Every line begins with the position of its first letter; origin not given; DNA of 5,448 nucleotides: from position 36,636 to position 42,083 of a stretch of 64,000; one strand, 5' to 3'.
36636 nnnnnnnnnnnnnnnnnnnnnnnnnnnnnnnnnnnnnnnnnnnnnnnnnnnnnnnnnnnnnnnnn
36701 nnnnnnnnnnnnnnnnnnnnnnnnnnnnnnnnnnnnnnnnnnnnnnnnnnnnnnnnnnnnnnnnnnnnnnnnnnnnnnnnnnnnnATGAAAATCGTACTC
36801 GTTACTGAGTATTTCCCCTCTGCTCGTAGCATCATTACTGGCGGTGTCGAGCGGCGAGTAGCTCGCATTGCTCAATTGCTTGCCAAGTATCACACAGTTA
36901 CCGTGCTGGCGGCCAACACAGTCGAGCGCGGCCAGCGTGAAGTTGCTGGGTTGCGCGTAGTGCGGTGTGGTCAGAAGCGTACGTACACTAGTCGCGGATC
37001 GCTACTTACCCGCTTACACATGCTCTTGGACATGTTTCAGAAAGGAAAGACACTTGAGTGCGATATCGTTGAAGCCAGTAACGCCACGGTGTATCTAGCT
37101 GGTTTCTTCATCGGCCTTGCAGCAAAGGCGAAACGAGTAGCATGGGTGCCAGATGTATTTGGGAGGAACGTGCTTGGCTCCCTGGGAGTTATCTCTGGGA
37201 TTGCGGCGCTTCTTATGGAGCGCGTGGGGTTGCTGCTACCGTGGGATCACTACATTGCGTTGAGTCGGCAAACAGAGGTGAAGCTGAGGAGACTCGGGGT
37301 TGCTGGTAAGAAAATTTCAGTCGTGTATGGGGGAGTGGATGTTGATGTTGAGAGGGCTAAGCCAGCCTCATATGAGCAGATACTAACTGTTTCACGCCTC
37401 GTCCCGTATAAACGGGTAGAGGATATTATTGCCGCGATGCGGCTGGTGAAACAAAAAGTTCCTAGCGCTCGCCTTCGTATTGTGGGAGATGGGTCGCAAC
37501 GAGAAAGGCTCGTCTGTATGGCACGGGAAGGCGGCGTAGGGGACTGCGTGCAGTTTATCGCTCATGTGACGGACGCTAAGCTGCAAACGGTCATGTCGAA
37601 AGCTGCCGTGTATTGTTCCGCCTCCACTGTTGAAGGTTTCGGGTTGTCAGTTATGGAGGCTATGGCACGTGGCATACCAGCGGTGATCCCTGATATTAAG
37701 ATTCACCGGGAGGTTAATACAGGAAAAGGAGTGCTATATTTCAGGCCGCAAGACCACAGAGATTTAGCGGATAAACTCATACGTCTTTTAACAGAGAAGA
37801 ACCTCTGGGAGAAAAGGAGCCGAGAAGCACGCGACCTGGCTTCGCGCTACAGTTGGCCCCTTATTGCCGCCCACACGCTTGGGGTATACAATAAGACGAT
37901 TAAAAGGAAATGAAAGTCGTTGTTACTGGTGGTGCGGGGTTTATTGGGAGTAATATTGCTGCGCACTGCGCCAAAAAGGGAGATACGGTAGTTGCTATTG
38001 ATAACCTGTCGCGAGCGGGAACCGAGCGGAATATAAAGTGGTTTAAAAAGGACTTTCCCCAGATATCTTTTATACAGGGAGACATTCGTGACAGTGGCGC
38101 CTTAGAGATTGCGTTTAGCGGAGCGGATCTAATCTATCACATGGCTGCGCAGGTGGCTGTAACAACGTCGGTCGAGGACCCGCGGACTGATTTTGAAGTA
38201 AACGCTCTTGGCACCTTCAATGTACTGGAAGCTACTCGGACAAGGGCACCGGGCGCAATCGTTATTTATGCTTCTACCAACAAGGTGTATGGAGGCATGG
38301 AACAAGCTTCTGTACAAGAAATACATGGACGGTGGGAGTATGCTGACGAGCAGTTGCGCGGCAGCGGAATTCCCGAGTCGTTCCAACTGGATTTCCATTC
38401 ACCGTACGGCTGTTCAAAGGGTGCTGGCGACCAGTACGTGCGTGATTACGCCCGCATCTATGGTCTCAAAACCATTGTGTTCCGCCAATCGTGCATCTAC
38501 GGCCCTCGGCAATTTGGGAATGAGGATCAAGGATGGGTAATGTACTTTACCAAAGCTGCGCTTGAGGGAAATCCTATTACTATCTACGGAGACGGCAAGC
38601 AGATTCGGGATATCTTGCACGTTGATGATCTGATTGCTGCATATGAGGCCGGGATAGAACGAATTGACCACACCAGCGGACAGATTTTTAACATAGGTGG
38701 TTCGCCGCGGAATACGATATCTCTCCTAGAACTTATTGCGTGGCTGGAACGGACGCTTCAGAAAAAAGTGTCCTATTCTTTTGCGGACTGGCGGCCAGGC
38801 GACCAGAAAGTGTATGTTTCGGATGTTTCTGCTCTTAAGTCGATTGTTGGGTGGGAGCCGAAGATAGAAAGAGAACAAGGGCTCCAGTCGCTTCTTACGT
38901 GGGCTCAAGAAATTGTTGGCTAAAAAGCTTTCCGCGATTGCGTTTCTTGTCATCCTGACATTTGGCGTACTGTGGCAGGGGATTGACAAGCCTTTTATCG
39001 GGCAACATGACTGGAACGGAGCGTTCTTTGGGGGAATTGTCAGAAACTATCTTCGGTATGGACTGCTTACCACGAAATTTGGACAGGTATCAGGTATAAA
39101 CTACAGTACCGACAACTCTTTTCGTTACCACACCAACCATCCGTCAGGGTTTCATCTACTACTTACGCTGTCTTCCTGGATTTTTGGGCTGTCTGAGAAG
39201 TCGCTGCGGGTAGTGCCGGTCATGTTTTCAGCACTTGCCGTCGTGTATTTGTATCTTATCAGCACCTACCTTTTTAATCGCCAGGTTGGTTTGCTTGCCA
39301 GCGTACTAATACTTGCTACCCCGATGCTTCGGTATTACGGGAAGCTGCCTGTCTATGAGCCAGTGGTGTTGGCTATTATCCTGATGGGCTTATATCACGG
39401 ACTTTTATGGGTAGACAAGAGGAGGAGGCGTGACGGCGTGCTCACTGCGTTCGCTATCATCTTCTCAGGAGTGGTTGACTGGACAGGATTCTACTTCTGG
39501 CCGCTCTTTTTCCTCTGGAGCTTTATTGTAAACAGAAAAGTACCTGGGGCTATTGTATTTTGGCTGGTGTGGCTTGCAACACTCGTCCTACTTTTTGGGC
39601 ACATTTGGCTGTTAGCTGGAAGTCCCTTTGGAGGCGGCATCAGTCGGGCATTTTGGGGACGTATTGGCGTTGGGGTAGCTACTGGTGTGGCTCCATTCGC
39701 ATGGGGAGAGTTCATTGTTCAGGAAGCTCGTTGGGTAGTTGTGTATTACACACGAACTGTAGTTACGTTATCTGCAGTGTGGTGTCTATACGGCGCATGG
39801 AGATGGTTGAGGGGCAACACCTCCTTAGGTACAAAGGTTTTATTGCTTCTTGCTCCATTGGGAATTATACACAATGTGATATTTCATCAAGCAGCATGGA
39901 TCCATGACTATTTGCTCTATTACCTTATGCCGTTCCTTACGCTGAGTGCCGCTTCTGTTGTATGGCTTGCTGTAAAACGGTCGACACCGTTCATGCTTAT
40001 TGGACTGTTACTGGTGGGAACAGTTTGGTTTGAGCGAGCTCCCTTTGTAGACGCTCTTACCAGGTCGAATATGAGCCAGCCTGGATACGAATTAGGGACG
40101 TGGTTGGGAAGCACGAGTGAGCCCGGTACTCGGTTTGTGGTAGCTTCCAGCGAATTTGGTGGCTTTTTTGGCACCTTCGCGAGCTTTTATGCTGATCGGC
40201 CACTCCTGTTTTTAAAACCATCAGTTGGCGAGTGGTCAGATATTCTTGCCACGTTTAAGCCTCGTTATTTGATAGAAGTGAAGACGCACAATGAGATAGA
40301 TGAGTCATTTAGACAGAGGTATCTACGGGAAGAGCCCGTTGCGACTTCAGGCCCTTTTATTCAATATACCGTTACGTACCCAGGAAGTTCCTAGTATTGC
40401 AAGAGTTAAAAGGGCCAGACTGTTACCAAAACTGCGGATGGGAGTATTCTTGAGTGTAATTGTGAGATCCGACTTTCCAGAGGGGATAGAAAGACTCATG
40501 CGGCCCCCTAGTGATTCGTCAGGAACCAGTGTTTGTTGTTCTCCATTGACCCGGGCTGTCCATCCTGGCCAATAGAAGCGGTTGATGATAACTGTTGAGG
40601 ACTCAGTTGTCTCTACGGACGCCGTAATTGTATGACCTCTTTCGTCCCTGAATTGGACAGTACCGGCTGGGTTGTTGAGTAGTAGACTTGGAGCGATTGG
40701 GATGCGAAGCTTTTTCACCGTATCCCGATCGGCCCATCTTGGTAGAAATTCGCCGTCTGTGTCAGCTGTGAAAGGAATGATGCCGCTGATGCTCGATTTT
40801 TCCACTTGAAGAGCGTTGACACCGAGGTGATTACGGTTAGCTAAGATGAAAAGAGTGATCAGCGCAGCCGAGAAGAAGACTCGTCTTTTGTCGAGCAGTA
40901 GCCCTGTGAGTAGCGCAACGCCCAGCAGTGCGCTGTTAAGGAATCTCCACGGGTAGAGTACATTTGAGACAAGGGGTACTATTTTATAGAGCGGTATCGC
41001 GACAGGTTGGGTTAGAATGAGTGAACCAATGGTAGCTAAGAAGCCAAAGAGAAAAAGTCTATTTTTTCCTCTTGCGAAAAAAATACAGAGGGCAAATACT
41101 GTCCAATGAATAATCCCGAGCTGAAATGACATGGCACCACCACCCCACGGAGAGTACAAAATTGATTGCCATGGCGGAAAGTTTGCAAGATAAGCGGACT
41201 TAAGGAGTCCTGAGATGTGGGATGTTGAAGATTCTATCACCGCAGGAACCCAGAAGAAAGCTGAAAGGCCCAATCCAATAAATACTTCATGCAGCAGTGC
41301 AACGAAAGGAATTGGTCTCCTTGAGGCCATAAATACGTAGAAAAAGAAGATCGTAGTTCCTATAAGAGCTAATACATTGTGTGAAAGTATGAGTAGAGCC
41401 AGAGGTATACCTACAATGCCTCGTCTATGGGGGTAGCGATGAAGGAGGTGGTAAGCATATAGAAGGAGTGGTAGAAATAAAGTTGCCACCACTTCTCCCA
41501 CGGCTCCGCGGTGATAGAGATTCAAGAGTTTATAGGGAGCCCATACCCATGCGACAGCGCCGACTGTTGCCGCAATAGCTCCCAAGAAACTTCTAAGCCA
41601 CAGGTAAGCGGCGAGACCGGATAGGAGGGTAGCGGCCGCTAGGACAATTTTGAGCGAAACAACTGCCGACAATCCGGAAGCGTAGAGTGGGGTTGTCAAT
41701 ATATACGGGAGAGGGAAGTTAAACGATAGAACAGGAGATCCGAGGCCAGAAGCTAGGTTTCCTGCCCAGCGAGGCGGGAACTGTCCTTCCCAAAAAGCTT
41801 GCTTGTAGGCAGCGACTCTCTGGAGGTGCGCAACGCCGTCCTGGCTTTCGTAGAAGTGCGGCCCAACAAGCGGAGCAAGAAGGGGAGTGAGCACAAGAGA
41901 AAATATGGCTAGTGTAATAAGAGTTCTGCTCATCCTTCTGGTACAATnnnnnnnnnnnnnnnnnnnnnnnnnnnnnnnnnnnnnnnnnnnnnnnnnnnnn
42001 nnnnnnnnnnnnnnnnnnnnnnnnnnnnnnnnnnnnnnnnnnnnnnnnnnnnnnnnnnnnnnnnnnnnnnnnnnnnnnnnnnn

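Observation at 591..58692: Nineteen GT-C-type polytopic membrane glycosyltransferases in 64 kb, suggesting a combinatorial lipid-carrier-dependent extracytoplasmic glycosylation island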

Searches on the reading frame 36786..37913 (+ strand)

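Call 7: search_protein_families(library=pfam, proteins=[window:36786-37913:+], max_evalue=0.001)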
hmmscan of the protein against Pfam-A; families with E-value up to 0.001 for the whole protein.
window:36786-37913:+ (375 aa): 5 families
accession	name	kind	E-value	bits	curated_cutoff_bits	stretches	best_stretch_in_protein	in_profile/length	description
PF00534.26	Glycos_transf_1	-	3.8e-33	114.9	26.4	1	191-349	10-170/172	Glycosyl transferases group 1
PF13692.12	Glyco_trans_1_4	-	4.7e-26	92.2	27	1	198-336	3-141/142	Glycosyl transferases group 1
PF13439.12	Glyco_transf_4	-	6e-13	49.6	28.5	1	19-187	2-169/170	Glycosyltransferase Family 4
PF13579.12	Glyco_trans_4_4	-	4.2e-09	37.4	29.7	1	19-181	1-156/158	Glycosyl transferase 4-like domain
PF20706.3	GT4-conflict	-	3.8e-08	33.2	26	1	176-302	173-311/385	Family 4 Glycosyltransferase in conflict systems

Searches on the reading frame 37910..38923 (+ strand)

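Call 7: search_protein_families(library=pfam, proteins=[window:37910-38923:+], max_evalue=0.001)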
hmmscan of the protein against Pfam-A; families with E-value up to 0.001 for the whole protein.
window:37910-38923:+ (337 aa): 10 families
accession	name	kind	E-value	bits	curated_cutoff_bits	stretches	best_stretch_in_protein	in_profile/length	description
PF01370.27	Epimerase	-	7e-52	176.7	20.9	1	3-263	1-240/240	NAD dependent epimerase/dehydratase family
PF16363.11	GDP_Man_Dehyd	-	6e-51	174.3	27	1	5-326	2-330/332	GDP-mannose 4,6 dehydratase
PF01073.25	3Beta_HSD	-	5.2e-18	65.5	22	1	4-242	1-222/280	3-beta hydroxysteroid dehydrogenase/isomerase family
PF04321.23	RmlD_sub_bind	-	2.6e-15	56.7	27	1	1-228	1-178/287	RmlD substrate binding domain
PF07993.18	NAD_binding_4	-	6.2e-15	55.5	20.1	1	5-241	1-254/258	Male sterility protein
PF02719.21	Polysacc_synt_2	-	1.5e-09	37.9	20.2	1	3-126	1-131/293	Polysaccharide biosynthesis protein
PF00106.31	adh_short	-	8.6e-09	35.6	26.6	1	3-130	3-144/195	short chain dehydrogenase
PF05368.20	NmrA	-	1.4e-06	28.6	27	1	2-82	4-80/298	NmrA-like family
PF08659.16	KR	-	3.3e-05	24.3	22.6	1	3-133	3-147/180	KR domain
PF13561.12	adh_short_C2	-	0.00014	21.9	27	0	12-125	8-133/236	Enoyl-(Acyl carrier protein) reductase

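Call 80: search_protein_families(library=ncbifam, proteins=[window:37910-38923:+], max_evalue=1e-8)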
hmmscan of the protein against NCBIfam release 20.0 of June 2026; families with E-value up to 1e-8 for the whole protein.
window:37910-38923:+ (337 aa): 23 families
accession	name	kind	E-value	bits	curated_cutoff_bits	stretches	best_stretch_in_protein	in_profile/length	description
TIGR01181.1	dTDP_gluc_dehyt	equivalog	4.7e-56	190.2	365.1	1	2-332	1-311/321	dTDP-glucose 4,6-dehydratase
TIGR01179.1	galE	equivalog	3.1e-44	151.2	262.3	2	2-137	1-135/332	UDP-glucose 4-epimerase GalE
NF007490.0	PRK10084.1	subfamily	2.5e-43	148.4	649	1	1-331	1-333/361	dTDP-glucose 4,6-dehydratase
NF007582.0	PRK10217.1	equivalog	3.4e-37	128.4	698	1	2-331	3-330/355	dTDP-glucose 4,6-dehydratase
TIGR04180.1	EDH_00030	hypoth_equivalog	4.6e-33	114.6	475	2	3-139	1-137/297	NAD-dependent 4,6-dehydratase LegB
NF011728.1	PRK15181.1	equivalog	5.8e-25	88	760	1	3-332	18-337/348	Vi polysaccharide biosynthesis UDP-N-acetylglucosaminuronic acid C-4 epimerase TviC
NF007956.0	PRK10675.1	subfamily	7e-25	87.9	394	1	1-136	1-137/338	UDP-glucose 4-epimerase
TIGR02622.1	CDP_4_6_dhtase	equivalog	5.1e-22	78.5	278.45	1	2-333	6-331/352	CDP-glucose 4,6-dehydratase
TIGR02197.1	heptose_epim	equivalog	1.8e-20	73.3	274.6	1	3-331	1-312/316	ADP-glyceromanno-heptose 6-epimerase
NF043036.1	ErythonDh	equivalog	1.1e-17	64.3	325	1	1-137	1-139/321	D-erythronate dehydrogenase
NF042422.1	oxyalk_red_OleD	equivalog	2.3e-16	60.1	580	1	1-257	1-226/329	2-alkyl-3-oxoalkanoate reductase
TIGR03466.1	HpnA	hypoth_equivalog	3.2e-15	55.8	367.65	1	1-132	1-122/327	hopanoid-associated sugar epimerase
NF042423.1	oxyalk_red_Shew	equivalog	2.4e-13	49.8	580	1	2-200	10-178/331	2-alkyl-3-oxoalkanoate reductase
NF008872.0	PRK11908.1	equivalog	3.4e-13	49.4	294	1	1-289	2-277/349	bifunctional UDP-4-keto-pentose/UDP-xylose synthase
NF041015.1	UDPsulfquin_syn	equivalog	5.1e-13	48.8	575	1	1-251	1-280/384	UDP-sulfoquinovose synthase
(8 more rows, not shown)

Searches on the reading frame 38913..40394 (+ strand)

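Call 5: search_protein_families(library=pfam, proteins=[window:38913-40394:+], max_evalue=0.01)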
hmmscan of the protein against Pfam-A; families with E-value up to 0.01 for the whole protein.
window:38913-40394:+ (493 aa): 1 family
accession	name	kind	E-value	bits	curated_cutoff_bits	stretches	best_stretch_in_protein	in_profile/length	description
PF13231.12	PMT_2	-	1.2e-06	29.3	26.1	1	75-231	1-158/160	Dolichyl-phosphate-mannose-protein mannosyltransferase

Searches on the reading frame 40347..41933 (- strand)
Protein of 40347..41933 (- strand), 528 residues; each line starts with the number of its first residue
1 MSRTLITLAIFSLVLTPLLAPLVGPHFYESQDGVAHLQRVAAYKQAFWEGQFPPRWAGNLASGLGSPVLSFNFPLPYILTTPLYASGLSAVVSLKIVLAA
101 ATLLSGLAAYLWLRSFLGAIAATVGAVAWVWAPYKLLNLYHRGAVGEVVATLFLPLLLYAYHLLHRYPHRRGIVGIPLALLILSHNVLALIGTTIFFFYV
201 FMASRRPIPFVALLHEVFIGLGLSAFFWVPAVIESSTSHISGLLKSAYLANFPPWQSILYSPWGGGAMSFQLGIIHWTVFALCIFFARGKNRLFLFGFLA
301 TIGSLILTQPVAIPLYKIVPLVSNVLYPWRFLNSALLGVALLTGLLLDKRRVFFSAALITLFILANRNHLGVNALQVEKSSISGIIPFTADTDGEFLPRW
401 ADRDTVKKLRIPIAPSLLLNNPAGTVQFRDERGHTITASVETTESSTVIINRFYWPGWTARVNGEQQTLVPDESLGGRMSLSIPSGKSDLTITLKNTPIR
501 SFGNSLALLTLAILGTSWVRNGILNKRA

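Call 5: search_protein_families(library=pfam, proteins=[window:40347-41933:-], max_evalue=0.01)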
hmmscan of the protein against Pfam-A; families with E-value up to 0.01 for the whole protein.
window:40347-41933:- (528 aa): 1 family
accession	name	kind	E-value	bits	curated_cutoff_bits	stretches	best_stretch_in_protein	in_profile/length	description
PF10131.15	PTPS_related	-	2e-15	56.8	26.4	1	74-364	6-299/621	6-pyruvoyl-tetrahydropterin synthase related domain; membrane protein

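Call 11: search_protein_families(library=ncbifam, proteins=[window:40347-41933:-], max_evalue=0.01)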
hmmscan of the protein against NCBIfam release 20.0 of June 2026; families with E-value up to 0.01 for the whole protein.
window:40347-41933:- (528 aa): 0 families
